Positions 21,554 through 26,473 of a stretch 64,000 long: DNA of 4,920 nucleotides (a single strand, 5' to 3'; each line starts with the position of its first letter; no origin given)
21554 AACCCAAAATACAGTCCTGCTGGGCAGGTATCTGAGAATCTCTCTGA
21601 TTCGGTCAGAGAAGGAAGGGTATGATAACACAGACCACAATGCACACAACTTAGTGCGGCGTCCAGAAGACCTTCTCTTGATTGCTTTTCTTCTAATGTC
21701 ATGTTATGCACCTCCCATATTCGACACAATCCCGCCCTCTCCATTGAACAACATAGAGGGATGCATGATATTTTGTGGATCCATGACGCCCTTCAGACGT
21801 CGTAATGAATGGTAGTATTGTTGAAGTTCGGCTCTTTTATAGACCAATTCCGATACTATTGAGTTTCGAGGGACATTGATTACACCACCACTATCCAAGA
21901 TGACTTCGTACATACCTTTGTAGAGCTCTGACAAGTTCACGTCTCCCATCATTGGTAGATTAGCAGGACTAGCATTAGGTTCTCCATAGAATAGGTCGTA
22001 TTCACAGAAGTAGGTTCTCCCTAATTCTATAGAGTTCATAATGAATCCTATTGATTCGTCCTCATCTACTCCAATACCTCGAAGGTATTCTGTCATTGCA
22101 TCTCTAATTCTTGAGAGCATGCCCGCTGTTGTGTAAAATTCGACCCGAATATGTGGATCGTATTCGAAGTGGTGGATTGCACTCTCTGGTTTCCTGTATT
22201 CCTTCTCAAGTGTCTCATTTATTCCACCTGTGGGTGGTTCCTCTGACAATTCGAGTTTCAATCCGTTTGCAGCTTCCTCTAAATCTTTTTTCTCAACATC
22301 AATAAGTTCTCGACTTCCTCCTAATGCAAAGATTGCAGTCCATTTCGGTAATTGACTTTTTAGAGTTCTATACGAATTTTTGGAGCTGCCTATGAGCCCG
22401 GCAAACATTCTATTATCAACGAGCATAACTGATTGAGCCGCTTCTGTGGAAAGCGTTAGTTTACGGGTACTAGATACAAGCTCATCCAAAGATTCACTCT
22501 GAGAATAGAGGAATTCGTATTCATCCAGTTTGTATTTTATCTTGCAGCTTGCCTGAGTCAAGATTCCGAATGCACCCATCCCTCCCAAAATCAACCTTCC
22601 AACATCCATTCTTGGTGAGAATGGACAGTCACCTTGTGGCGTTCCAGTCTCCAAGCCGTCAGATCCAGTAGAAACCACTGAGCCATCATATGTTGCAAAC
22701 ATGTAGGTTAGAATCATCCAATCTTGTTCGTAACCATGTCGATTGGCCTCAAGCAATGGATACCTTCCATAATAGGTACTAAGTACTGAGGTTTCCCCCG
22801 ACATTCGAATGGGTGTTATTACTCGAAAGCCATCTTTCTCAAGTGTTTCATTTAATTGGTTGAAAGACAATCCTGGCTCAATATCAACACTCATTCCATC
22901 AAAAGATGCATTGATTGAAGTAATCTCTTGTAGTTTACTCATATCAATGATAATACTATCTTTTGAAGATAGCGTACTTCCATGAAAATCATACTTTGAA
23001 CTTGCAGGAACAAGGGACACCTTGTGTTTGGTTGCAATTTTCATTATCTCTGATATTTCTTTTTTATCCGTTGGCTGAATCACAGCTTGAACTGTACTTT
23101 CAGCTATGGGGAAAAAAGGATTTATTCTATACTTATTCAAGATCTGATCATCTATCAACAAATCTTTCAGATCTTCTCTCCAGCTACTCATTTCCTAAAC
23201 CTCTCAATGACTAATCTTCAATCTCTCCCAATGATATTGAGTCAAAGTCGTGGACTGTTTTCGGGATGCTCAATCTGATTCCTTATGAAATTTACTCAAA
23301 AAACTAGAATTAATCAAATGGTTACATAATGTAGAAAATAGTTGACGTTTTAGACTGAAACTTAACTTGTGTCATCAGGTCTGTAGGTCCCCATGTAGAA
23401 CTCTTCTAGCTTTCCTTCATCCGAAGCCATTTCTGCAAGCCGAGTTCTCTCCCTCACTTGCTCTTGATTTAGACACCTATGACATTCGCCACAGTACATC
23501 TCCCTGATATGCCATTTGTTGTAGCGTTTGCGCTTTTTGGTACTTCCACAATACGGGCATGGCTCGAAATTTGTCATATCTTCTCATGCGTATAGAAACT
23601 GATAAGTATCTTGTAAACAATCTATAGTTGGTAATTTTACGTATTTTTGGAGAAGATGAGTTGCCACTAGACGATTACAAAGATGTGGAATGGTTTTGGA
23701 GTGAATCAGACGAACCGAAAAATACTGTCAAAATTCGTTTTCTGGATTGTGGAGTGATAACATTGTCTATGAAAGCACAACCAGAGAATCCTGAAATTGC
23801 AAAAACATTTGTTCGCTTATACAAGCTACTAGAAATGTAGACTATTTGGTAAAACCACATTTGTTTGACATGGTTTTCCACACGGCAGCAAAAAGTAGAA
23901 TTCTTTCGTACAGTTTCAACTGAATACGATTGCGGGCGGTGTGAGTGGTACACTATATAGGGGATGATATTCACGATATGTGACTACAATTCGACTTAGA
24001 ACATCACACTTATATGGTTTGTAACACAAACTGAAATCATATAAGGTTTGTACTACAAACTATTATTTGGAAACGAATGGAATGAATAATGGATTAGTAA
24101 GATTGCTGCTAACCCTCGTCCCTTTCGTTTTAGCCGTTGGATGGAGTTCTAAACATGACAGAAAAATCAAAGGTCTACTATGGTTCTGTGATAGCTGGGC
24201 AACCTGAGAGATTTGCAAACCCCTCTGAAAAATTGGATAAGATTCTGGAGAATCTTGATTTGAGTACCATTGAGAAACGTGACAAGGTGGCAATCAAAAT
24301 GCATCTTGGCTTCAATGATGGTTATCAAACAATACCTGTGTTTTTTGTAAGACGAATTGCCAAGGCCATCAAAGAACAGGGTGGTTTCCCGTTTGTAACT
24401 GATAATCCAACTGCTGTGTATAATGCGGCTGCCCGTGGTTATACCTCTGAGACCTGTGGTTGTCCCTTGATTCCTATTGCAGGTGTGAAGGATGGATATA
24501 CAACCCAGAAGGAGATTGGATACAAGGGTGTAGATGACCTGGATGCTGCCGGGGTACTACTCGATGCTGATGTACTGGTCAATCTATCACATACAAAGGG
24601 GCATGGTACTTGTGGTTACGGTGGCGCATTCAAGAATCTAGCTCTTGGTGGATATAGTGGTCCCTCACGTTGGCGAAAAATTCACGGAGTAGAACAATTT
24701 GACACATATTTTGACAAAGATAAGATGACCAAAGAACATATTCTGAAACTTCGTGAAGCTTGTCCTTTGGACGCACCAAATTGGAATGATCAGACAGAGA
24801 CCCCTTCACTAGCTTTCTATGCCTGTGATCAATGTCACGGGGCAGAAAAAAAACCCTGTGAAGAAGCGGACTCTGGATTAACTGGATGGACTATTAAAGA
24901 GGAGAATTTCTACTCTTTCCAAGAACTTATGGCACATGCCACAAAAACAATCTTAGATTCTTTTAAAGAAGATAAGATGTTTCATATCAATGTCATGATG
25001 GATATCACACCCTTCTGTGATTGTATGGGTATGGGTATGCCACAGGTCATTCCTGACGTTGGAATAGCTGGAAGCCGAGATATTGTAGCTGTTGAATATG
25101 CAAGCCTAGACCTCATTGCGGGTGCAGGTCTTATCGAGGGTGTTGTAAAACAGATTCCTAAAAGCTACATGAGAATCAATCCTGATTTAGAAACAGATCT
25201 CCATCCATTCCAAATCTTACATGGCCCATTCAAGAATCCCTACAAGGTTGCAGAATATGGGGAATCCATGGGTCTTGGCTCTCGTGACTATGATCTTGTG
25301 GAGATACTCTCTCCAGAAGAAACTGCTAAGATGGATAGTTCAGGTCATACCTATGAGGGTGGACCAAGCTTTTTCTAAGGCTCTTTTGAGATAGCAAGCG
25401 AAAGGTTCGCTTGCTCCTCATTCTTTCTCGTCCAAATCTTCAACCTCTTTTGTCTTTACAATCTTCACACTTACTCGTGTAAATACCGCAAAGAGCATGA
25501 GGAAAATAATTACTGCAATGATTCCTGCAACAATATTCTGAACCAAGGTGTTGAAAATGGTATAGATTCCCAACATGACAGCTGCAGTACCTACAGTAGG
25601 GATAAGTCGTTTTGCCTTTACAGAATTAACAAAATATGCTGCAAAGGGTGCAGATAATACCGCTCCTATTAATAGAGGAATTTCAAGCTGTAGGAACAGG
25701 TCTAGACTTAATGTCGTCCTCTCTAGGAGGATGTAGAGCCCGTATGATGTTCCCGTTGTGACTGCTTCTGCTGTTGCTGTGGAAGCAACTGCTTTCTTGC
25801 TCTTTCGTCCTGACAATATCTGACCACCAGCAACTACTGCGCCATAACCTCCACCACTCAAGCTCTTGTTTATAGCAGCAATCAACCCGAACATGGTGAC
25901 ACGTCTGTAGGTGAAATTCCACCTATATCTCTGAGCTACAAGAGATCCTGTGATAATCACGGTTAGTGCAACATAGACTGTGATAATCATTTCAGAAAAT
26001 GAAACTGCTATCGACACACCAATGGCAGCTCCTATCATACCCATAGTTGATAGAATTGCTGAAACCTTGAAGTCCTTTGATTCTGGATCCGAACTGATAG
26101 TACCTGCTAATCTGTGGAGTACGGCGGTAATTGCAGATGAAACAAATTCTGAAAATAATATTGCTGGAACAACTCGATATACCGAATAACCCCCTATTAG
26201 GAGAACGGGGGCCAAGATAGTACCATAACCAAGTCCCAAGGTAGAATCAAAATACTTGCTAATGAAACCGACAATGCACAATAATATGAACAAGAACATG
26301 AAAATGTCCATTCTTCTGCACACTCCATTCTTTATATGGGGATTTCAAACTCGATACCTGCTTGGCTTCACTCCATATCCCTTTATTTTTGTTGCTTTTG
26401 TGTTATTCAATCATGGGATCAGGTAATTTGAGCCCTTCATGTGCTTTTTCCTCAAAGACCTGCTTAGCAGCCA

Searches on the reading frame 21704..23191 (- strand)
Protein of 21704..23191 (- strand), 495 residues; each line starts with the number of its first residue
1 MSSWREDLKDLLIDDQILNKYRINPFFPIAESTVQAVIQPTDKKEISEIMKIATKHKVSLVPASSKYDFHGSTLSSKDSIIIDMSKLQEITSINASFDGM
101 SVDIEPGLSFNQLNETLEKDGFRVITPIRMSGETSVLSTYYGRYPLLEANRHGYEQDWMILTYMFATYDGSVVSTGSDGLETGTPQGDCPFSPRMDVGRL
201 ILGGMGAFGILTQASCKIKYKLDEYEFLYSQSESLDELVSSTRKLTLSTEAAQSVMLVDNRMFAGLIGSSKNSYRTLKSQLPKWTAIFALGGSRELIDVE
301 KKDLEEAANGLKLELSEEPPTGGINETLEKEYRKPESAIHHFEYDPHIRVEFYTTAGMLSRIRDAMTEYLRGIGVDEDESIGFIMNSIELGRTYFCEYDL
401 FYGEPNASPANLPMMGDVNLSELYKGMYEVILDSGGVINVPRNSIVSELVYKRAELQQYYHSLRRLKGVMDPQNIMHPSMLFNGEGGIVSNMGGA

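Call 5: search_protein_families(library=pfam, proteins=[window:21704-23191:-])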
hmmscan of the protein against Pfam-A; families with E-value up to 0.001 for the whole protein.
window:21704-23191:- (495 aa): 1 family
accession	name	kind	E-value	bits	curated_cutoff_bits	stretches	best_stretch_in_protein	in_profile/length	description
PF01565.28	FAD_binding_4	-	9.9e-14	51.7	26.4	1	35-124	2-88/139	FAD binding domain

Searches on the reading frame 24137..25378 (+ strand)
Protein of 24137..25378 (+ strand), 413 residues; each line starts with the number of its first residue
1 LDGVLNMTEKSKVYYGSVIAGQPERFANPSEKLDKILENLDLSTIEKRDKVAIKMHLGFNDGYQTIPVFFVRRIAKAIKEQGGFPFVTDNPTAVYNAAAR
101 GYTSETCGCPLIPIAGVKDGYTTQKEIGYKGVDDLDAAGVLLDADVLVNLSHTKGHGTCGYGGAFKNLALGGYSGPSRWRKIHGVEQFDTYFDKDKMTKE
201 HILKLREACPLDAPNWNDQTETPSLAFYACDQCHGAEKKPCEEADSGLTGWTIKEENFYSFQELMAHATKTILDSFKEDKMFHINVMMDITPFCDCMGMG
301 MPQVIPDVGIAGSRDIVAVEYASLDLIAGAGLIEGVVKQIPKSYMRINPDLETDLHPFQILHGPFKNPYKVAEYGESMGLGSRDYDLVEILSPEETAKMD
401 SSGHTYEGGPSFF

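Call 5: search_protein_families(library=pfam, proteins=[window:24137-25378:+])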
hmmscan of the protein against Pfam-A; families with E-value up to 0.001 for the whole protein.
window:24137-25378:+ (413 aa): 1 family
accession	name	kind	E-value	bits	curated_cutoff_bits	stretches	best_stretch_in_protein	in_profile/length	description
PF04015.17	DUF362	-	2.2e-31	109.9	24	1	51-324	1-199/200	Domain of unknown function (DUF362)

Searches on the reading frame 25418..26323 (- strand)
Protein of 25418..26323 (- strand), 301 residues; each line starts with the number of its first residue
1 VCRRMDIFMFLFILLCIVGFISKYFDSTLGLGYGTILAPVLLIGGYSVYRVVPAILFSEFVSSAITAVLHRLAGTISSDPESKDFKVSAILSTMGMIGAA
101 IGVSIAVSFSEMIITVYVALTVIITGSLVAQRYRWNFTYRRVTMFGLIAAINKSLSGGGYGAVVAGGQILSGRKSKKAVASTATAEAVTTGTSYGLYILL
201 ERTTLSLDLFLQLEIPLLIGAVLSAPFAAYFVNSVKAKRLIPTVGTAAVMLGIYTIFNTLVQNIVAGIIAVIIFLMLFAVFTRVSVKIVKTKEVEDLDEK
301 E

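Call 5: search_protein_families(library=pfam, proteins=[window:25418-26323:-])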
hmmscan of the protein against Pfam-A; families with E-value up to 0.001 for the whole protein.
window:25418-26323:- (301 aa): 1 family
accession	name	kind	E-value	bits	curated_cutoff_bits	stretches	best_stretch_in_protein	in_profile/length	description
PF01925.25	TauE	-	1.2e-16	61.5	32.6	1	15-254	1-236/237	Sulfite exporter TauE/SafE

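Call 52: search_protein_families(library=ncbifam, proteins=[window:25418-26323:-])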
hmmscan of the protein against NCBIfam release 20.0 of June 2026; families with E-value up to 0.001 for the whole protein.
window:25418-26323:- (301 aa): 0 families
